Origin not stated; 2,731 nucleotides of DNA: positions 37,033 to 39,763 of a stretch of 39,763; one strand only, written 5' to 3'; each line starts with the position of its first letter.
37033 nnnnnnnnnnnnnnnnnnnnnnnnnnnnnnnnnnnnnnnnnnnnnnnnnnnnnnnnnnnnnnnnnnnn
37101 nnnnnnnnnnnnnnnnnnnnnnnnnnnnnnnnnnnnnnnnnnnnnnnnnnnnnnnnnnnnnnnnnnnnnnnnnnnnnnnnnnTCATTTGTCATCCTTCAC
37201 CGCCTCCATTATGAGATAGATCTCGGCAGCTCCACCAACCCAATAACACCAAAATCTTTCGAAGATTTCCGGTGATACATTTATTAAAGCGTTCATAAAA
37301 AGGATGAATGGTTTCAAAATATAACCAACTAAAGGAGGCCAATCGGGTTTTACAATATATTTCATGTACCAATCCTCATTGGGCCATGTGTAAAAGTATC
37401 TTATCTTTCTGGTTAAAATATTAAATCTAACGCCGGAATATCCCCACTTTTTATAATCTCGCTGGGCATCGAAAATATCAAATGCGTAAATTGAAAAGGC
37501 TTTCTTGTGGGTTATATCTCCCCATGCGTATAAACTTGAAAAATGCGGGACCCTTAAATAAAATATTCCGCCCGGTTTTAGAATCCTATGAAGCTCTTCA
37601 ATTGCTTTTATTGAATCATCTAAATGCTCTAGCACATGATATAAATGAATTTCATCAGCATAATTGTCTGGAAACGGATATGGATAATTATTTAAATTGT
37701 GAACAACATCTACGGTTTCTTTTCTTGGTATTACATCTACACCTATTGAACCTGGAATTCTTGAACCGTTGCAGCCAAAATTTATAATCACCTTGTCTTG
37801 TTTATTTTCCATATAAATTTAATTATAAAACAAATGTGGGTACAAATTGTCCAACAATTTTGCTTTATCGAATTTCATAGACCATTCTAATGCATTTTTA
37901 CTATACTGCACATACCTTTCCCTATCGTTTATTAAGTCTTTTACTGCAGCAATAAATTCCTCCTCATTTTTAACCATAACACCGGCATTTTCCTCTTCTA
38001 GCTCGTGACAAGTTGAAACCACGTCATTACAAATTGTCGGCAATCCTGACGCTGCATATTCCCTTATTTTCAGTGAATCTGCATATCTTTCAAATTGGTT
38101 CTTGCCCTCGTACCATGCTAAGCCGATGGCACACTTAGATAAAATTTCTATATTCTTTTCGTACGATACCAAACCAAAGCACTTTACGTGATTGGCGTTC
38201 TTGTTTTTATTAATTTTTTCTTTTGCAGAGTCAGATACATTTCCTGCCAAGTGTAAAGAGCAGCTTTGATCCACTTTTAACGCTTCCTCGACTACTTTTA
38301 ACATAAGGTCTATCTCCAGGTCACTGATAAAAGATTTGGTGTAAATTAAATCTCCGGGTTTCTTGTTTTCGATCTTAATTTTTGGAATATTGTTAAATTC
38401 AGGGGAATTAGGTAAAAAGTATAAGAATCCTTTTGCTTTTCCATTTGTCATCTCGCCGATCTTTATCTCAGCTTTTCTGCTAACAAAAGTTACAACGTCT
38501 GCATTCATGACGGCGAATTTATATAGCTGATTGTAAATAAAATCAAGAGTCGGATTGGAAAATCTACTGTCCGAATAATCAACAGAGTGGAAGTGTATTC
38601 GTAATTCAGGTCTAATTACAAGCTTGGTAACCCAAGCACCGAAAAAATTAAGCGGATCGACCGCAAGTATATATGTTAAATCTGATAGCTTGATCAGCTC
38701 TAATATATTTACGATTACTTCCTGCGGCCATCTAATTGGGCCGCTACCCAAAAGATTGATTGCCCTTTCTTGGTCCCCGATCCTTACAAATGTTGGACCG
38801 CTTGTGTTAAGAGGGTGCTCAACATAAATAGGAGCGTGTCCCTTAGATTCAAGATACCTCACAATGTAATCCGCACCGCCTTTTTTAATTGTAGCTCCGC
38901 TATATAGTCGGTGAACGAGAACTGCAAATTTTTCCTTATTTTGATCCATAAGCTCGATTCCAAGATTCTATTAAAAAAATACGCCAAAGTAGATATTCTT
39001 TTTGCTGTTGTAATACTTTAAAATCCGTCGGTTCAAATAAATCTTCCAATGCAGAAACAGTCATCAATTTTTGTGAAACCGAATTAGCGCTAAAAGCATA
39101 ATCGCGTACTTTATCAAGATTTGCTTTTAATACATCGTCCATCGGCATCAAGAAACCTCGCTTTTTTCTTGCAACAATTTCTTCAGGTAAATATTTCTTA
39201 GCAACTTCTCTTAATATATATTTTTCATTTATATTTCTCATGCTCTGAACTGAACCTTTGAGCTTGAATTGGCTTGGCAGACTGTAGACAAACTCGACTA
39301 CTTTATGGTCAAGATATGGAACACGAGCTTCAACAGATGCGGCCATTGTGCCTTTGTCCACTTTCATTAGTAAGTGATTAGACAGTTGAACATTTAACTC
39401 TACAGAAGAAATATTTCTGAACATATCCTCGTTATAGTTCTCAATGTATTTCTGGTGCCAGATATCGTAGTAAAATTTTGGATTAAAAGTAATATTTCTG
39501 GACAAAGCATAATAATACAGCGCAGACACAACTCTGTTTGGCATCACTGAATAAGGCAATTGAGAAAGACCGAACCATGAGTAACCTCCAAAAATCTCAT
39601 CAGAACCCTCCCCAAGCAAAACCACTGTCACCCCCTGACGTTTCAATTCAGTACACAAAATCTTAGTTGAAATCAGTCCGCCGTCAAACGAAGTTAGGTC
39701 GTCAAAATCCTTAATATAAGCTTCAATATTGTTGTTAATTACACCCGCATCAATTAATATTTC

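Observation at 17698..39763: A 22-kb single-strand, translationally coupled operon dominated by GT-C-type membrane enzymes: candidate extracytoplasmic glycopolymer assembly line of unknown product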

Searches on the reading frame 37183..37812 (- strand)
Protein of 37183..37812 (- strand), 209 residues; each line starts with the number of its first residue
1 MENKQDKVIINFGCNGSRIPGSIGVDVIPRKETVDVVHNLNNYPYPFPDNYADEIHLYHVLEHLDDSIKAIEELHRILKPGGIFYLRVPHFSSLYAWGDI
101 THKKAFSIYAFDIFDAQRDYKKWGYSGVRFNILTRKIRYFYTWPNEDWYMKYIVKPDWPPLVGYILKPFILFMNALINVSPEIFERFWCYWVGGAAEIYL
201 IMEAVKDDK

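Call 6: search_protein_families(library=pfam, proteins=[window:37183-37812:-], max_evalue=0.01)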
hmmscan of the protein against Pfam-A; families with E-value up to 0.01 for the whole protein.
window:37183-37812:- (209 aa): 6 families
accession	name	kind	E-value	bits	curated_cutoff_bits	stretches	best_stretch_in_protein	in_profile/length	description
PF08241.18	Methyltransf_11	-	3.6e-10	40.8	21.2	1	45-86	54-95/95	Methyltransferase domain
PF13489.12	Methyltransf_23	-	1.8e-09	38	27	1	46-129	76-138/164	Methyltransferase domain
PF08242.18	Methyltransf_12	-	0.00013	23.1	30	1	51-84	65-98/98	Methyltransferase domain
PF13649.12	Methyltransf_25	-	0.00021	22.4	27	1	45-82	58-97/97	Methyltransferase domain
PF01209.24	Ubie_methyltran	-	0.00046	20.1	20.1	1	41-113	106-173/233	ubiE/COQ5 methyltransferase family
PF13847.12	Methyltransf_31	-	0.0043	17.2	27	1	47-89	70-112/145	Methyltransferase domain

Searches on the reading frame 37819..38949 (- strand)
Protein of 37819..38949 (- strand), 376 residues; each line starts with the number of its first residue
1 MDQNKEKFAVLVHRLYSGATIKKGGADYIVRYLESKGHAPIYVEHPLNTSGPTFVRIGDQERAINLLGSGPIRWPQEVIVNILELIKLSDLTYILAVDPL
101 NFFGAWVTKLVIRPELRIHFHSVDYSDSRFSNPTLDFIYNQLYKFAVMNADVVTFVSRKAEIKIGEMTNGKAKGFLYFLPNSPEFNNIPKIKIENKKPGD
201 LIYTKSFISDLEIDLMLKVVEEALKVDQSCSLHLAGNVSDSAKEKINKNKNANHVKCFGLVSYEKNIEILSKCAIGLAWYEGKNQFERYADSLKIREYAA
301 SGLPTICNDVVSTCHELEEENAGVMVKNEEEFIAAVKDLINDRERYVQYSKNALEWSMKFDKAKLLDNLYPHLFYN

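Call 6: search_protein_families(library=pfam, proteins=[window:37819-38949:-], max_evalue=0.01)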
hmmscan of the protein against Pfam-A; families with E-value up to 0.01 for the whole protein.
window:37819-38949:- (376 aa): 3 families
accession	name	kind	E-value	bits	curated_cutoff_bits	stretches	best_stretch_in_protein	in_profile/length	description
PF00534.26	Glycos_transf_1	-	2e-11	44.2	26.4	1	187-355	4-171/172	Glycosyl transferases group 1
PF13692.12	Glyco_trans_1_4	-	1.9e-09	38.3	27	1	212-342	16-142/142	Glycosyl transferases group 1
PF13524.12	Glyco_trans_1_2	-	0.00029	21.3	25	1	231-354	16-126/144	Glycosyl transferase-like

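Call 11: find_encoding_contigs(protein=window:37819-38949:-, flank=10000, max_places=4)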
Protein window:37819-38949:- (376 aa): 13 contigs read that carry it; 4 places shown.
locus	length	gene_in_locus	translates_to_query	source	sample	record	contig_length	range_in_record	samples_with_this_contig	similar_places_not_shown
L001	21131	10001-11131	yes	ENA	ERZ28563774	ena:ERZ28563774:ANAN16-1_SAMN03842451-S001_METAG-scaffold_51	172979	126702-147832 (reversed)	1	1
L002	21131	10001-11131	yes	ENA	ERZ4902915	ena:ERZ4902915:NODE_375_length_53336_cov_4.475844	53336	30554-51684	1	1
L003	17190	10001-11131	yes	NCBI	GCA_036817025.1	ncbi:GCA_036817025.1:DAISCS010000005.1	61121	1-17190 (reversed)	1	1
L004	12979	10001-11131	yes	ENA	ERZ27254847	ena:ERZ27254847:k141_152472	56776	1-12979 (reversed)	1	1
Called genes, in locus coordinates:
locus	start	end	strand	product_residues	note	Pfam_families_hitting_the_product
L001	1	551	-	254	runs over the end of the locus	-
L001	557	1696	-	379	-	PF01118:Semialdhyde_dh, PF02774:Semialdhyde_dhC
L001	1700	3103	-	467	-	PF00696:AA_kinase, PF13840:ACT_7 (faint), PF01842:ACT (faint), PF22468:ACT_9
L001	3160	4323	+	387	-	PF00155:Aminotran_1_2, PF01053:Cys_Met_Meta_PP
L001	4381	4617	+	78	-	PF02776:TPP_enzyme_N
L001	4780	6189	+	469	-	PF00205:TPP_enzyme_M, PF02775:TPP_enzyme_C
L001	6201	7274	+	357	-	PF01073:3Beta_HSD (weak), PF01370:Epimerase, PF02719:Polysacc_synt_2 (faint), PF16363:GDP_Man_Dehyd, PF07993:NAD_binding_4 (weak)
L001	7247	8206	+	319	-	PF13489:Methyltransf_23 (weak), PF01209:Ubie_methyltran, PF13847:Methyltransf_31, PF08241:Methyltransf_11, PF08242:Methyltransf_12, PF13649:Methyltransf_25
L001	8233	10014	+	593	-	PF13522:GATase_6, PF13537:GATase_7, PF00733:Asn_synthase, PF06508:QueC (faint), PF24167:DUF7411 (weak)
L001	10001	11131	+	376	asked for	PF00534:Glycos_transf_1, PF13692:Glyco_trans_1_4, PF26337:Gtf3_C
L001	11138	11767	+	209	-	PF13489:Methyltransf_23, PF08241:Methyltransf_11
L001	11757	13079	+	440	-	PF00534:Glycos_transf_1, PF13692:Glyco_trans_1_4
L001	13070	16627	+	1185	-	-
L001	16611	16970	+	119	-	-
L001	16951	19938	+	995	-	-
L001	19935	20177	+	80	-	-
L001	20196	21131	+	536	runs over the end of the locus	-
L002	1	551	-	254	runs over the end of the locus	-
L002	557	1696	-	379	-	PF01118:Semialdhyde_dh, PF02774:Semialdhyde_dhC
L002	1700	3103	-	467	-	PF00696:AA_kinase, PF13840:ACT_7 (faint), PF01842:ACT (faint), PF22468:ACT_9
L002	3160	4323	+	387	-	PF00155:Aminotran_1_2, PF01053:Cys_Met_Meta_PP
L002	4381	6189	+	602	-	PF02776:TPP_enzyme_N, PF00205:TPP_enzyme_M, PF02775:TPP_enzyme_C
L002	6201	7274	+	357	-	PF01073:3Beta_HSD (weak), PF01370:Epimerase, PF02719:Polysacc_synt_2 (faint), PF16363:GDP_Man_Dehyd, PF07993:NAD_binding_4 (weak)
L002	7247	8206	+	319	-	PF13489:Methyltransf_23 (weak), PF01209:Ubie_methyltran, PF13847:Methyltransf_31, PF08241:Methyltransf_11, PF08242:Methyltransf_12, PF13649:Methyltransf_25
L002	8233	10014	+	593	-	PF13522:GATase_6, PF13537:GATase_7, PF00733:Asn_synthase, PF06508:QueC (faint), PF24167:DUF7411 (weak)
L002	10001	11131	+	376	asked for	PF00534:Glycos_transf_1, PF13692:Glyco_trans_1_4, PF26337:Gtf3_C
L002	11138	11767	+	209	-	PF13489:Methyltransf_23, PF08241:Methyltransf_11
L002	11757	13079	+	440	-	PF00534:Glycos_transf_1, PF13692:Glyco_trans_1_4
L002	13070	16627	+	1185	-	-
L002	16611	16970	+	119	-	-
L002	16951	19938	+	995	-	-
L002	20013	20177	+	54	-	-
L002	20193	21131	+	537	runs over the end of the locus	-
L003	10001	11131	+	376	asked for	PF00534:Glycos_transf_1, PF13692:Glyco_trans_1_4, PF26337:Gtf3_C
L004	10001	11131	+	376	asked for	PF00534:Glycos_transf_1, PF13692:Glyco_trans_1_4, PF26337:Gtf3_C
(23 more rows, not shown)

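Call 68: search_protein_families(library=ncbifam, proteins=[L002:3160-4323:+, L002:4381-6189:+, L002:6201-7274:+, L002:7247-8206:+, L002:8233-10014:+], max_evalue=0.00001)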
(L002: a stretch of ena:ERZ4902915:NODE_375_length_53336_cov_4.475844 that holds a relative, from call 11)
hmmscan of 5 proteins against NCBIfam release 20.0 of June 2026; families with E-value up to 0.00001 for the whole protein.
L002:3160-4323:+ (387 aa): 73 families (the best 25 are shown)
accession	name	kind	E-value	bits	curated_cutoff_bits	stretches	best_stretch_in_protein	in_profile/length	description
NF041091.1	asp_aminotase_Arch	equivalog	1e-103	347.1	550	1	18-382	15-373/376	aspartate aminotransferase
NF005816.0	PRK07682.1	equivalog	6.9e-102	341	620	1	24-385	23-384/390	aminotransferase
NF041364.1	GntC_guanitoxin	equivalog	1.8e-97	326.4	415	1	35-381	3-354/356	guanitoxin biosynthesis PLP-dependent (S)-gamma-hydroxy-L-arginine cyclodehydratase GntC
NF005817.0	PRK07683.1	equivalog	8.5e-92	307.8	575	1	23-384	21-381/387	aminotransferase A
NF006229.0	PRK08361.1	equivalog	8.6e-88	295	624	1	27-386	30-390/391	aspartate aminotransferase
NF004975.0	PRK06348.1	equivalog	1e-87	294.7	549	1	16-381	15-380/384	pyridoxal phosphate-dependent aminotransferase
NF004770.0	PRK06108.1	subfamily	9.7e-87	291.3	422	1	26-386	32-394/396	pyridoxal phosphate-dependent aminotransferase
NF004769.0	PRK06107.1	equivalog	1.5e-85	287.4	617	1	3-387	6-401/402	aspartate transaminase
NF006514.0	PRK08960.1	equivalog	4.8e-85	285.7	554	1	6-386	8-387/388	pyridoxal phosphate-dependent aminotransferase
NF006230.0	PRK08363.1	equivalog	4.7e-84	282.5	534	1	18-383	18-391/398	alanine aminotransferase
NF005601.0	PRK07337.1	equivalog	8.3e-80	268.8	496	1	1-385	6-393/394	pyridoxal phosphate-dependent aminotransferase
NF005588.0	PRK07309.1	equivalog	1.5e-76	257.8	576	1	31-384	31-386/391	pyridoxal phosphate-dependent aminotransferase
TIGR03540.1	DapC_direct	equivalog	2.2e-75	254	593.25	1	19-382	18-382/383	LL-diaminopimelate aminotransferase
NF006756.0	PRK09276.1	subfamily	6.1e-75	252.5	507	1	2-382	3-384/387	LL-diaminopimelate aminotransferase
NF005744.0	PRK07568.1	subfamily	2.9e-69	233.8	389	1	1-386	1-392/398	pyridoxal phosphate-dependent aminotransferase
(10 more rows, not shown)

L002:4381-6189:+ (602 aa): 51 families (the best 25 are shown)
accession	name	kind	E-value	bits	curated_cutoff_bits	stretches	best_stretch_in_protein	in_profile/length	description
TIGR00118.1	acolac_lg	equivalog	1.3e-124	416.7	538.35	1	4-557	4-537/557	biosynthetic-type acetolactate synthase large subunit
NF006524.0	PRK08978.1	equivalog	1.3e-118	396.7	738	1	5-558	5-528/548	acetolactate synthase 2 catalytic subunit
NF005228.0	PRK06725.1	equivalog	2.3e-112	376.1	991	1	5-558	20-549/571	acetolactate synthase large subunit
NF004919.0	PRK06276.1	equivalog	1e-111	374.1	866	1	4-554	4-538/582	acetolactate synthase large subunit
NF004710.0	PRK06048.1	equivalog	2.3e-109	366.4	976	1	5-558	12-541/561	acetolactate synthase large subunit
NF005651.0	PRK07418.1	subfamily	1.7e-108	363.5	942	1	7-554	25-559/617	acetolactate synthase large subunit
NF005860.0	PRK07789.1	equivalog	3e-106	356.1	881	1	7-544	40-567/615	acetolactate synthase large subunit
NF005824.0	PRK07710.1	equivalog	1.1e-104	350.9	976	1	7-562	23-556/573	acetolactate synthase large subunit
NF006016.1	PRK08155.1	equivalog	7.3e-104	348.2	870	1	8-557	10-535/554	acetolactate synthase large subunit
NF005058.0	PRK06466.1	equivalog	1.7e-100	337.2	951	1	5-549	8-541/574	acetolactate synthase 3 large subunit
NF005584.0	PRK07282.1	equivalog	1.1e-96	324.6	970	1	6-559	15-545/566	acetolactate synthase large subunit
NF006581.0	PRK09107.1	equivalog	1e-95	321.3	974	1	7-553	17-552/595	acetolactate synthase 3 large subunit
NF006319.0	PRK08527.1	equivalog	8.7e-95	318.2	905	1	7-552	10-536/565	acetolactate synthase large subunit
NF006525.0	PRK08979.1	equivalog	2.3e-93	313.5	1084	1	7-550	10-540/572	acetolactate synthase 3 large subunit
NF005409.0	PRK06965.1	equivalog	1e-89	301.5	1035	1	6-546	26-552/587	acetolactate synthase 3 catalytic subunit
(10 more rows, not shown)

L002:6201-7274:+ (357 aa): 16 families
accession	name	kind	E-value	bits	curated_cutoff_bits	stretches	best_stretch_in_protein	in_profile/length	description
TIGR01181.1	dTDP_gluc_dehyt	equivalog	8.4e-28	97.4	365.1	1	32-352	2-312/321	dTDP-glucose 4,6-dehydratase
TIGR04180.1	EDH_00030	hypoth_equivalog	1.2e-25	90.2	475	1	32-338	1-296/297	NAD-dependent 4,6-dehydratase LegB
NF011728.1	PRK15181.1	equivalog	3.8e-22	78.7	760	1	26-351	12-337/348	Vi polysaccharide biosynthesis UDP-N-acetylglucosaminuronic acid C-4 epimerase TviC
NF007490.0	PRK10084.1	subfamily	5.7e-18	65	649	1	113-351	92-334/361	dTDP-glucose 4,6-dehydratase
NF008872.0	PRK11908.1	equivalog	1.3e-13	50.8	294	1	32-352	4-336/349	bifunctional UDP-4-keto-pentose/UDP-xylose synthase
NF007582.0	PRK10217.1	equivalog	3.3e-13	49.5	698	1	116-351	96-331/355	dTDP-glucose 4,6-dehydratase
TIGR01179.1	galE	equivalog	5.4e-13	48.5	262.3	1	32-216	2-178/332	UDP-glucose 4-epimerase GalE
TIGR02197.1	heptose_epim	equivalog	3.5e-10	39.6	274.6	1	32-351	1-313/316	ADP-glyceromanno-heptose 6-epimerase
TIGR02622.1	CDP_4_6_dhtase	equivalog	7.9e-10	38.4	278.45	1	28-354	3-333/352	CDP-glucose 4,6-dehydratase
TIGR01746.1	Thioester-redct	subfamily_domain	8.6e-10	38.4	213.35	0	128-210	111-191/371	thioester reductase domain-containing protein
NF005998.1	PRK08125.1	equivalog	9.4e-10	37.5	777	1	102-300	382-588/649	bifunctional UDP-4-amino-4-deoxy-L-arabinose formyltransferase/UDP-glucuronic acid oxidase ArnA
NF047922.1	GDPFucSynFcl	equivalog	1.8e-08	34.2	500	1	135-351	87-301/308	GDP-L-fucose synthase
TIGR03589.1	PseB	equivalog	3e-07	29.7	407.75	0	27-152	2-124/324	UDP-N-acetylglucosamine 4,6-dehydratase (inverting)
NF007956.0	PRK10675.1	subfamily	1.3e-06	27.7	394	1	31-212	2-178/338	UDP-glucose 4-epimerase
NF047837.1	UDPAcbARedWbcJ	equivalog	4.5e-06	25.8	500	0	178-300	97-218/372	UDP-2-acetamido-2,6-beta-L-arabino-hexul-4-ose reductase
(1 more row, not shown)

L002:7247-8206:+ (319 aa): 16 families
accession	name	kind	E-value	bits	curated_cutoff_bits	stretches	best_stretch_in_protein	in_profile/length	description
TIGR02072.1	BioC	equivalog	4.6e-12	46.3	184.95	1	108-266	35-195/244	malonyl-ACP O-methyltransferase BioC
NF001243.0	PRK00216.1-4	equivalog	6.2e-11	42.1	235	1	112-281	52-222/237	demethylmenaquinone methyltransferase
NF008823.0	PRK11873.1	subfamily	2.9e-10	40.1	263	1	120-204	93-177/272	arsenite methyltransferase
NF001244.0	PRK00216.1-5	equivalog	3.2e-10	39.7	216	1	109-205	50-150/236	bifunctional demethylmenaquinone methyltransferase/2-methoxy-6-polyprenyl-1,4-benzoquinol methylase UbiE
TIGR01983.1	UbiG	equivalog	8.6e-10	38.3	102.95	1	87-208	32-151/228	bifunctional 2-polyprenyl-6-hydroxyphenol methylase/3-demethylubiquinol 3-O-methyltransferase UbiG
TIGR02752.1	MenG_heptapren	equivalog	2.4e-09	37.1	419.85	1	111-281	49-220/231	demethylmenaquinone methyltransferase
NF007610.0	PRK10258.1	equivalog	4.3e-09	36.1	342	1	109-229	44-158/251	malonyl-ACP O-methyltransferase BioC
TIGR01934.1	MenG_MenH_UbiE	subfamily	9e-09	35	158.35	1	107-205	39-138/223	ubiquinone/menaquinone biosynthesis methyltransferase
NF041537.1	ArsM_AhpD_UU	exception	1.4e-08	33.9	510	1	111-204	80-176/345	arsenite methyltransferase/AhpD domain selenoprotein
NF041536.1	ArsM_DUF2284_UU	exception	2.8e-08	32.5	575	1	111-204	80-176/459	arsenite methyltransferase/DUF2284 domain selenoprotein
NF047649.1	MTase_UXPK_star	exception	4.1e-08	32.6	460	1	111-204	81-177/283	methyltransferase/UXPK-star double selenoprotein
NF045667.1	MTase_DVU1556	equivalog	1.9e-07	30.8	155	1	102-205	17-116/213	DVU_1556 family methyltransferase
NF040539.1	AST_met_ArsM_2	exception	7.2e-07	29.3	240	1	98-206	47-161/262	putative arsinothricin biosynthesis methyltransferase ArsM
NF052510.1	methyltran_MpqE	exception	1.8e-06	27.5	335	1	109-205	48-148/234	methyl-plastoquinone biosynthesis methyltransferase MpqE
TIGR00452.1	TIGR00452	equivalog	2.1e-06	26.8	275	0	108-204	118-215/316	tRNA 5-methoxyuridine(34)/uridine 5-oxyacetic acid(34) synthase CmoB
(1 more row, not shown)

L002:8233-10014:+ (593 aa): 12 families
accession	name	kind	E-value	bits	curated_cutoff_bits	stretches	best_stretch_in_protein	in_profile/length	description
TIGR01536.1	asn_synth_AEB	equivalog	4.2e-134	448.4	267.1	1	2-522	1-517/517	asparagine synthase (glutamine-hydrolyzing)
TIGR03108.1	eps_aminotran_1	hypoth_equivalog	6.2e-120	401.8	816.9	2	1-384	1-379/628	XrtA/PEP-CTERM system amidotransferase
TIGR03104.1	trio_amidotrans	equivalog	1.1e-109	367.3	570.1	1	1-587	1-586/589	N-acetylglutaminylglutamine amidotransferase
NF006949.0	PRK09431.1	equivalog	2.2e-95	320.3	499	3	1-166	1-166/554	asparagine synthase B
NF033535.1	lass_lactam_cya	exception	4.7e-64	217.1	525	2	1-375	1-375/668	lasso peptide isopeptide bond-forming cyclase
NF033561.1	macrolact_Ik_Al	subfamily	5e-13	48.5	300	1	131-323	89-277/561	albusnodin/ikarugamycin family macrolactam cyclase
NF001484.0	PRK00331.1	subfamily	2.7e-11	42.6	381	1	62-138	87-173/601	isomerizing glutamine--fructose-6-phosphate transaminase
TIGR01134.1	purF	equivalog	9.5e-11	41.7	350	1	62-168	86-201/432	amidophosphoribosyltransferase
TIGR01135.1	glmS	equivalog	3.7e-09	35.6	418.05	1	62-137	86-171/607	glutamine--fructose-6-phosphate transaminase (isomerizing)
TIGR00364.1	TIGR00364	equivalog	4.3e-07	29.7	150.3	1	266-331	3-66/201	7-cyano-7-deazaguanine synthase QueC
NF011155.0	PRK14561.1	equivalog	4.6e-06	26.5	207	0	265-337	4-73/195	hypothetical protein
TIGR00552.1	nadE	equivalog_domain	4.8e-06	26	63.65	1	240-325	3-89/251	NAD(+) synthase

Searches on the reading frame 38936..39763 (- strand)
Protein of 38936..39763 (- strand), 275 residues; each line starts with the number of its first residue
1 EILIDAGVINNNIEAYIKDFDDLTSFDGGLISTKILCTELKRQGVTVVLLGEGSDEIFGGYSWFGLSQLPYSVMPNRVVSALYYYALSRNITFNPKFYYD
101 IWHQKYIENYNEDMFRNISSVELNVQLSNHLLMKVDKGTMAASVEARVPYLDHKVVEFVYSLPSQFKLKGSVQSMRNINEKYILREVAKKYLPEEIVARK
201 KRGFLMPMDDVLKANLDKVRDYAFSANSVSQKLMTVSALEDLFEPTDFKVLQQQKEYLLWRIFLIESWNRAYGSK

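Call 6: search_protein_families(library=pfam, proteins=[window:38936-39763:-], max_evalue=0.01)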
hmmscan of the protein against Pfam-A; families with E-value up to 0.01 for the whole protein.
window:38936-39763:- (275 aa): 1 family
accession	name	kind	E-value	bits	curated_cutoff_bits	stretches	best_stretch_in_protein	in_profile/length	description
PF00733.27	Asn_synthase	-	1.1e-43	150.7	21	1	8-268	83-352/354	Asparagine synthase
